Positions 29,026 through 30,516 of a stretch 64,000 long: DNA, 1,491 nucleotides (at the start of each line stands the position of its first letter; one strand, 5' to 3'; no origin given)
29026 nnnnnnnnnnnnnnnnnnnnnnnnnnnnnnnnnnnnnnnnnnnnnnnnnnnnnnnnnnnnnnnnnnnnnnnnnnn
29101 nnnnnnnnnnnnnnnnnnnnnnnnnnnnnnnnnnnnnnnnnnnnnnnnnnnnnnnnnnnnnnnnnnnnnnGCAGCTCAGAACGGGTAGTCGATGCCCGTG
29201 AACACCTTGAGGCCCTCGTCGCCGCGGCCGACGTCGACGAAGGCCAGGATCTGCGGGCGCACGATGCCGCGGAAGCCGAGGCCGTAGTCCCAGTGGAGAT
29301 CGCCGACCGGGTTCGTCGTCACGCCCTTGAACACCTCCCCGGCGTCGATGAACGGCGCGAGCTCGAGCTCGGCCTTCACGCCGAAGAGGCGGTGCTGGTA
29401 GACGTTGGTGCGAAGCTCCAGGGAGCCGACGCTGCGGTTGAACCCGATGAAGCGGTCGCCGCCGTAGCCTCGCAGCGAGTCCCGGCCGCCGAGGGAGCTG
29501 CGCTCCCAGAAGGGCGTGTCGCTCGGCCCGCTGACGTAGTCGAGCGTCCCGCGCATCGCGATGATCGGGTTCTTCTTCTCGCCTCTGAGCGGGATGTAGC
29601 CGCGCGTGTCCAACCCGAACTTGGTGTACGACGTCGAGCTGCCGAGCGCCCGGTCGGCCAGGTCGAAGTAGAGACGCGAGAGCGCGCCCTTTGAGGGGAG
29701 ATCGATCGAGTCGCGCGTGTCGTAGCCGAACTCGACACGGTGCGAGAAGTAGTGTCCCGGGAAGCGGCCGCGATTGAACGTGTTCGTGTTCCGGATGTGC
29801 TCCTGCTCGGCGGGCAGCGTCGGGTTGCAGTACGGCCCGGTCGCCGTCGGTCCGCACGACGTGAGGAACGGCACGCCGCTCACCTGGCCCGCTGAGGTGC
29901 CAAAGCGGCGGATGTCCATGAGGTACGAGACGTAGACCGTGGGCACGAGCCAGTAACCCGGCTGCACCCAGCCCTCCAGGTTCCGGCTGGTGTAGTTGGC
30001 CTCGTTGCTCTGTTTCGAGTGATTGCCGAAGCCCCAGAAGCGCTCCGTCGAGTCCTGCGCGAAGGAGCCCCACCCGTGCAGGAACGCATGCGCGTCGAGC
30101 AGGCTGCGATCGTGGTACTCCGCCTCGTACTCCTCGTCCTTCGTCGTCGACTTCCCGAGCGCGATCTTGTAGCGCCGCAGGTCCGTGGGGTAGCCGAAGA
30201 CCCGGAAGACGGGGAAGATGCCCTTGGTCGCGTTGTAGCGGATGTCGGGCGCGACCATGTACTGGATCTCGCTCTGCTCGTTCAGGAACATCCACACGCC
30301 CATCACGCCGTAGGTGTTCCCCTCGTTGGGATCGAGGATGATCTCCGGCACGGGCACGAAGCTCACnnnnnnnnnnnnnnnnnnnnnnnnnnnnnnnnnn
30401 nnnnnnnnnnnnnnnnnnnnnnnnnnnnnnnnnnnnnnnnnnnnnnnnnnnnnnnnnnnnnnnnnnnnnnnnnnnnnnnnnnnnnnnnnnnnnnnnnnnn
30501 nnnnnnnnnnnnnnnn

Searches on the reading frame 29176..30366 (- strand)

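Call 66: search_protein_families(library=pfam, proteins=[window:29176-30366:-], max_evalue=0.00001)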
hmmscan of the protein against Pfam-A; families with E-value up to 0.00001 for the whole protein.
window:29176-30366:- (396 aa): 1 family
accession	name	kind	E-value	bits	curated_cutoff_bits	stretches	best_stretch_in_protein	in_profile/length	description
PF01103.29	Omp85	-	3.9e-20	73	24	1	197-365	105-289/325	Omp85 superfamily domain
